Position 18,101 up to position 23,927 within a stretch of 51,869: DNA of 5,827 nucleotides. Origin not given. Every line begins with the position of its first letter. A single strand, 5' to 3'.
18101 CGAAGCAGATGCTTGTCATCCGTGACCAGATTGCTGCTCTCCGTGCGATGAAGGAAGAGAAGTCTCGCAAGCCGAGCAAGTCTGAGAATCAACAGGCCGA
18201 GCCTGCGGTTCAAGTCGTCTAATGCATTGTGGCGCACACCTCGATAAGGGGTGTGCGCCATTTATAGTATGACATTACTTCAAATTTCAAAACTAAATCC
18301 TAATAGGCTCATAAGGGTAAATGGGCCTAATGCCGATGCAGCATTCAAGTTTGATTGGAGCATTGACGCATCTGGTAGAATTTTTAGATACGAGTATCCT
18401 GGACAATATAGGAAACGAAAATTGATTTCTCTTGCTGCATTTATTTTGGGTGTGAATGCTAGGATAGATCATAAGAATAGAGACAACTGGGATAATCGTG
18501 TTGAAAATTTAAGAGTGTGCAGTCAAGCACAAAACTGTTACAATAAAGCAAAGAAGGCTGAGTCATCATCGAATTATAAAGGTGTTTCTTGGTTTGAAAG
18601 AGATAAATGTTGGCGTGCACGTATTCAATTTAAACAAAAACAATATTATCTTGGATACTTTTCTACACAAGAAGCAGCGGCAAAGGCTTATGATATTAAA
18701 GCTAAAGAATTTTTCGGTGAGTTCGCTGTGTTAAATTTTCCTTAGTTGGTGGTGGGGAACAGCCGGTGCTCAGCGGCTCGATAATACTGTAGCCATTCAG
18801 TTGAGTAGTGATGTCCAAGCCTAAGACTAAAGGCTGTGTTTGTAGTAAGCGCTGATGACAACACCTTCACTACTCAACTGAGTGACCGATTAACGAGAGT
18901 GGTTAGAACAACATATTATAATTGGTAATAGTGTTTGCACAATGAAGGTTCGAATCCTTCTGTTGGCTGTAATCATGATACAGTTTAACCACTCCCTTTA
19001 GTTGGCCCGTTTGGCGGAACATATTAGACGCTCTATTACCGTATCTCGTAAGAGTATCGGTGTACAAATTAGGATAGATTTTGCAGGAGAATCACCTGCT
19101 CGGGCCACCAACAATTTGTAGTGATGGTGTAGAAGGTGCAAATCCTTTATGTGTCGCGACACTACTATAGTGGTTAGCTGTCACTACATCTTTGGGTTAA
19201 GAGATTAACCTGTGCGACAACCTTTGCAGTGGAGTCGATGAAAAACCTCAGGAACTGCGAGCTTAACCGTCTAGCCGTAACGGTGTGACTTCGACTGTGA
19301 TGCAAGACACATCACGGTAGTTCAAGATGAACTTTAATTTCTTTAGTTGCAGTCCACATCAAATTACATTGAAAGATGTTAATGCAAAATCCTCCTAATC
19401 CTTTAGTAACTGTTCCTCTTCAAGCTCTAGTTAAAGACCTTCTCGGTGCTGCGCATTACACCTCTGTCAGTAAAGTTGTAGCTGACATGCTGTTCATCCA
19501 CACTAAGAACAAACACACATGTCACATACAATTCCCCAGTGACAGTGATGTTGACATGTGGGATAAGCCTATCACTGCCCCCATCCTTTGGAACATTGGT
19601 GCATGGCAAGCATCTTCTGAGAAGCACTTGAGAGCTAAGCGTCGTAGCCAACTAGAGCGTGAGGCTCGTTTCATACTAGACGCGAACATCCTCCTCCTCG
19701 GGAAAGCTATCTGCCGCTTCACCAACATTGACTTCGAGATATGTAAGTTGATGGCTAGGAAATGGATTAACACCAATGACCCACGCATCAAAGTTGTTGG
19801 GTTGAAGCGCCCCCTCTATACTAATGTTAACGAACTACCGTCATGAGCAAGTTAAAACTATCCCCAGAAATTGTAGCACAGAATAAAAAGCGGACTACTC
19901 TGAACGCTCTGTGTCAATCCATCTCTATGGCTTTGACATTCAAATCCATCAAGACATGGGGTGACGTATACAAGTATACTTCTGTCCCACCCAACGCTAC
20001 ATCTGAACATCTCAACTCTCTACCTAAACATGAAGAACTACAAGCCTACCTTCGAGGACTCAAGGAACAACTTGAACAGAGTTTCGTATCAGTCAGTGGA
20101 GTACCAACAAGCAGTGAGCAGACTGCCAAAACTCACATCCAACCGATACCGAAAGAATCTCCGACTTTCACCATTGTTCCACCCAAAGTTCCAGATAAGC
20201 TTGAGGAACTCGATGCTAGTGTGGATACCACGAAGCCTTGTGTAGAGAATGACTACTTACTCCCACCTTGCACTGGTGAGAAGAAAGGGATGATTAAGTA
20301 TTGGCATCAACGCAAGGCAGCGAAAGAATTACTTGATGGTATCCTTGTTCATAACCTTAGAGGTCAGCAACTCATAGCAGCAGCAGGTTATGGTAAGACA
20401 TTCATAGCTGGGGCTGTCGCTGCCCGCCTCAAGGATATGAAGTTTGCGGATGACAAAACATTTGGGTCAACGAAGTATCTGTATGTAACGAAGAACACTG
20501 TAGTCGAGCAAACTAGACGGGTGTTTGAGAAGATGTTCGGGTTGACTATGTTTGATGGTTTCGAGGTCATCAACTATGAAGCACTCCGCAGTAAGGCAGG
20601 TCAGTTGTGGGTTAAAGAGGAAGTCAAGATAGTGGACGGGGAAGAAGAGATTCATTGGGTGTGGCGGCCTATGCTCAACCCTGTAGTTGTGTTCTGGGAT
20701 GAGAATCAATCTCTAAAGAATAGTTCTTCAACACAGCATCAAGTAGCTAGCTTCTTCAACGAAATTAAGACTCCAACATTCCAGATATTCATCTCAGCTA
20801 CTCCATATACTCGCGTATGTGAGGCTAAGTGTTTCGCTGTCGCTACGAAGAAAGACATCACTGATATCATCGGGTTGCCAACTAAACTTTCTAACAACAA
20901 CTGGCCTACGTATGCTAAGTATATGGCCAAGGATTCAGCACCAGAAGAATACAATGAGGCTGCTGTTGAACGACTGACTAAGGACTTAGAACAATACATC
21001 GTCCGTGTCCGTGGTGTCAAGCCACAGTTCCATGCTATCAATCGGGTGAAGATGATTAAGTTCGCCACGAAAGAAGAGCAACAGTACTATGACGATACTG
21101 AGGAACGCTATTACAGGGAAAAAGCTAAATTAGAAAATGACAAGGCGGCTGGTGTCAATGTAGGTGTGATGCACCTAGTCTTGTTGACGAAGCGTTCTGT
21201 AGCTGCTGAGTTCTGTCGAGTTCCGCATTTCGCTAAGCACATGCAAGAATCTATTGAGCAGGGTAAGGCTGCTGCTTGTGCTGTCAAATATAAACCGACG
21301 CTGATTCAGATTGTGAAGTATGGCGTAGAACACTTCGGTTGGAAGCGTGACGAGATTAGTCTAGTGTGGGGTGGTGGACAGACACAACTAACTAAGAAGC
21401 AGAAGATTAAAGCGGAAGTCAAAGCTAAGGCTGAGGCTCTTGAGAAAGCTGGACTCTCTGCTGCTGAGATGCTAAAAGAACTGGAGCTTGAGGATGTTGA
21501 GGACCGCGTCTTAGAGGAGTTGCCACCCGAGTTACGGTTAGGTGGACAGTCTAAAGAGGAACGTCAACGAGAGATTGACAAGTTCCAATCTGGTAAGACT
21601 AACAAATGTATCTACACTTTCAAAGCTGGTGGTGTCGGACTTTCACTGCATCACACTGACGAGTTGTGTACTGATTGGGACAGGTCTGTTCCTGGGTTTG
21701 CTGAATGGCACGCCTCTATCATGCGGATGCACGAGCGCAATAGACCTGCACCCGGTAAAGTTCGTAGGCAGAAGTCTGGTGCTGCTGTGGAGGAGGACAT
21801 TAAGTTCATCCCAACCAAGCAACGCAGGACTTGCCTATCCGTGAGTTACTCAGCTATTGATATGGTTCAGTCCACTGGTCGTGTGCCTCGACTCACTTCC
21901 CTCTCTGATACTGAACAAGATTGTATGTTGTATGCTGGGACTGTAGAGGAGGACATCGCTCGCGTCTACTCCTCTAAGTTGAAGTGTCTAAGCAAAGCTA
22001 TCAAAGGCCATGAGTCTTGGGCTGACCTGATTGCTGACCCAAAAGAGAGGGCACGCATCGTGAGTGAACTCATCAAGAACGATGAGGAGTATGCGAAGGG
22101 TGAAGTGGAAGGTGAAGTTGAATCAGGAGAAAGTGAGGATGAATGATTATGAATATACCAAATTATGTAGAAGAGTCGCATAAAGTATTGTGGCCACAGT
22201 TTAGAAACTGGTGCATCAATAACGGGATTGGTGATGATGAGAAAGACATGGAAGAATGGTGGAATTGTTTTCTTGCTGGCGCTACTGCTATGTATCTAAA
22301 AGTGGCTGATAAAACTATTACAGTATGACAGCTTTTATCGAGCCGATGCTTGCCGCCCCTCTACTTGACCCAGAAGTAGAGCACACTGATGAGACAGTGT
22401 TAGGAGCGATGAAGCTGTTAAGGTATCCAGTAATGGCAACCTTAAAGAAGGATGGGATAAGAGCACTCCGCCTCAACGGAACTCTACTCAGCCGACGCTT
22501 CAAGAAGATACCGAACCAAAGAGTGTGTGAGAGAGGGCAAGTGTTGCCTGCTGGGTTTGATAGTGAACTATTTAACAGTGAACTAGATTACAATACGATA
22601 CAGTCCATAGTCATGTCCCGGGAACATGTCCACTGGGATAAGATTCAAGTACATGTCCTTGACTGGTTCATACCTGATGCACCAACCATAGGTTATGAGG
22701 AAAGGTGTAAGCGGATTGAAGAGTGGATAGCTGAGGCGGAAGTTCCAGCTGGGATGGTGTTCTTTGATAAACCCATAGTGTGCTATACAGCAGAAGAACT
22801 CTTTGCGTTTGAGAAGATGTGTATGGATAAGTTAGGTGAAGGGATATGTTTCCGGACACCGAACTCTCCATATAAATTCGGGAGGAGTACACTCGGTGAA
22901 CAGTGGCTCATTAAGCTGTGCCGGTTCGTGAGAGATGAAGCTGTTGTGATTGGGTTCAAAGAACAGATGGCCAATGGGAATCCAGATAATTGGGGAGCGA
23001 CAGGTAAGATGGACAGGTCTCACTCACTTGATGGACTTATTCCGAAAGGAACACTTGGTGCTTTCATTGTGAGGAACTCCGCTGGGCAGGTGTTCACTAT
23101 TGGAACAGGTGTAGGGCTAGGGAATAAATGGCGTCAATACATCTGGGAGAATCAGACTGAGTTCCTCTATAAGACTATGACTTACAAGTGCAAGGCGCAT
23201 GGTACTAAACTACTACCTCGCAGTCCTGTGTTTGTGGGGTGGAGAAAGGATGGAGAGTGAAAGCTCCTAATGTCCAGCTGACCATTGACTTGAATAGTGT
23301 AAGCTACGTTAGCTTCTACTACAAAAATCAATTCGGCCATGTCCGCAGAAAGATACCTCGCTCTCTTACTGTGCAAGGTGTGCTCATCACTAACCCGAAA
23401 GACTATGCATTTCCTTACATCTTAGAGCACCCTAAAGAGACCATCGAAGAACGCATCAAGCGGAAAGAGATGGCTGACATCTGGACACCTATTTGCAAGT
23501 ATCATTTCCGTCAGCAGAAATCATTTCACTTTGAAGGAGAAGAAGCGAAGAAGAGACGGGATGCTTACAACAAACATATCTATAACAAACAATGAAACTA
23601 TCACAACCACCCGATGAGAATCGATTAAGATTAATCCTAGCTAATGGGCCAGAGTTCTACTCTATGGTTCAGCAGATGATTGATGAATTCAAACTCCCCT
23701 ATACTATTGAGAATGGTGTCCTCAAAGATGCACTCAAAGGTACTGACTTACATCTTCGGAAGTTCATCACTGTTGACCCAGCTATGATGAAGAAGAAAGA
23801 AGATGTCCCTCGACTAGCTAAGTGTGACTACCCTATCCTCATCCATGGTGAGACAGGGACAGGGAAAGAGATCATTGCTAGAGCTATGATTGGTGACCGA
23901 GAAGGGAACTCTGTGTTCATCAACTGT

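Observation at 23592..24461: Phage-encoded minimal sigma54 activator: bEBP AAA+ core with no sensory or DNA-binding domain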

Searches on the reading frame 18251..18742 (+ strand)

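Call 11: search_protein_families(library=pfam, proteins=[window:18251-18742:+], max_evalue=0.01)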
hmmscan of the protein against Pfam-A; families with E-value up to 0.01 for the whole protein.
window:18251-18742:+ (164 aa): 2 families
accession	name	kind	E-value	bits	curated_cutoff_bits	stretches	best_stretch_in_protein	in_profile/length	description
PF00847.26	AP2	-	3.8e-07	30.8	33.3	1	107-154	1-51/54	AP2 domain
PF13392.12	HNH_3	-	1e-06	28.7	24.8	1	71-95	20-44/46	HNH endonuclease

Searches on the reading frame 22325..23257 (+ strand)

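Call 11: search_protein_families(library=pfam, proteins=[window:22325-23257:+], max_evalue=0.01)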
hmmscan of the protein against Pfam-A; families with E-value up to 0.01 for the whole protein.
window:22325-23257:+ (311 aa): 1 family
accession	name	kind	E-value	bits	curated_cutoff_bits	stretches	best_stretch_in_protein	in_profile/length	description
PF14743.12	DNA_ligase_OB_2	-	1.8e-07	31.5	28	1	241-307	7-66/66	DNA ligase OB-like domain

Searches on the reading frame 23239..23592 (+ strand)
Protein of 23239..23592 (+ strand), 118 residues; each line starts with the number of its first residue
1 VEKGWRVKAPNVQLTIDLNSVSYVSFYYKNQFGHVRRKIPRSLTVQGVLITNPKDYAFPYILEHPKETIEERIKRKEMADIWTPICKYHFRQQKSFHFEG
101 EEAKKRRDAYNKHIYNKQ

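Call 11: search_protein_families(library=pfam, proteins=[window:23239-23592:+], max_evalue=0.01)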
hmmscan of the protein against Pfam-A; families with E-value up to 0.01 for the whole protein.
window:23239-23592:+ (118 aa): 0 families

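Call 98: search_protein_families(library=ncbifam, proteins=[window:23239-23592:+], max_evalue=0.01)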
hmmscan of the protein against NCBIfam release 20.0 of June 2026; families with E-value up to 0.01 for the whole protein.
window:23239-23592:+ (118 aa): 0 families

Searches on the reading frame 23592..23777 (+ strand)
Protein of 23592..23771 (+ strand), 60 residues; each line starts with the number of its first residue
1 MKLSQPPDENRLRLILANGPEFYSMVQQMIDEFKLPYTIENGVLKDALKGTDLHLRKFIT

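Call 62: predict_structure(alignment_id=A2)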
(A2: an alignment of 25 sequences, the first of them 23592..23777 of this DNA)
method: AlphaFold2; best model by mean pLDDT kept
length: 62 residues; sequences in the alignment: 25
mean_pLDDT: 72.2   pTM: 0.47
mean pLDDT of the five models: 72.2, 70.5, 70.0, 68.0, 66.9
residues with pLDDT >= 90: 0; 70-90: 40; 50-70: 19; < 50: 3
segments of 3 or more residues with pLDDT < 50: none
pLDDT, mean of each block of 10 residues (from residue 1): 64 83 84 81 71 53 59
secondary structure, 60 per line:
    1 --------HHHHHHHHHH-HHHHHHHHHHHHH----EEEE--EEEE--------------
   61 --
elements in order: H9-18 H20-32 E37-40 E43-46

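Call 64: search_protein_representatives(protein=window:23592-23771:+)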
Query: 60 residues. Proteins with E-value up to 0.001 (for the whole library): 6; up to 1e-10: 0; up to 1e-30: 0. The best 6 are listed.
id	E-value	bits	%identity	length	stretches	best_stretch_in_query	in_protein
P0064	8.5e-08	47.8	57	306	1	5-60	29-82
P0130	3.1e-07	46.1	46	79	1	5-60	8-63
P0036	1.1e-06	44.4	50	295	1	3-60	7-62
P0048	9.1e-06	41.5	55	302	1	4-60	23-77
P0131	8.6e-05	38.4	-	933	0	-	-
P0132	1.8e-04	37.4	46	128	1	4-60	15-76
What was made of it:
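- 23592..23768 (+): N-terminal family-specific domain, aa 1-59 (helix-helix-beta hairpin-helix), function unknown. A phmmer search of 1.84 billion representative proteins finds it only in this family (call 64).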

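Call 66: fold_search(model_id=the predicted structure, library=pdb)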
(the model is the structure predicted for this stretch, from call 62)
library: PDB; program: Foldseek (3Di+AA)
matches with E <= 10: 2; with E <= 0.001: 0
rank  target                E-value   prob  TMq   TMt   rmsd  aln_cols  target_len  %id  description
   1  1by8                  8.8e+00  0.04  0.31  0.07  12.3        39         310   18  THE CRYSTAL STRUCTURE OF HUMAN PROCATHEPSIN K (released 1999-10-24)
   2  2giv                  9.4e+00  0.01  0.20  0.07  14.1        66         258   15  Human MYST histone acetyltransferase 1 (released 2006-04-11)
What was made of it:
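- On Bacterial enhancer-binding proteins (sigma-54 activators, AAA+ clade 6): The N-terminal 59 aa have no known fold or family (calls 64, 66).
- Tried and rejected: The isolated model has pLDDT 72 and no PDB fold match (calls 62, 66).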
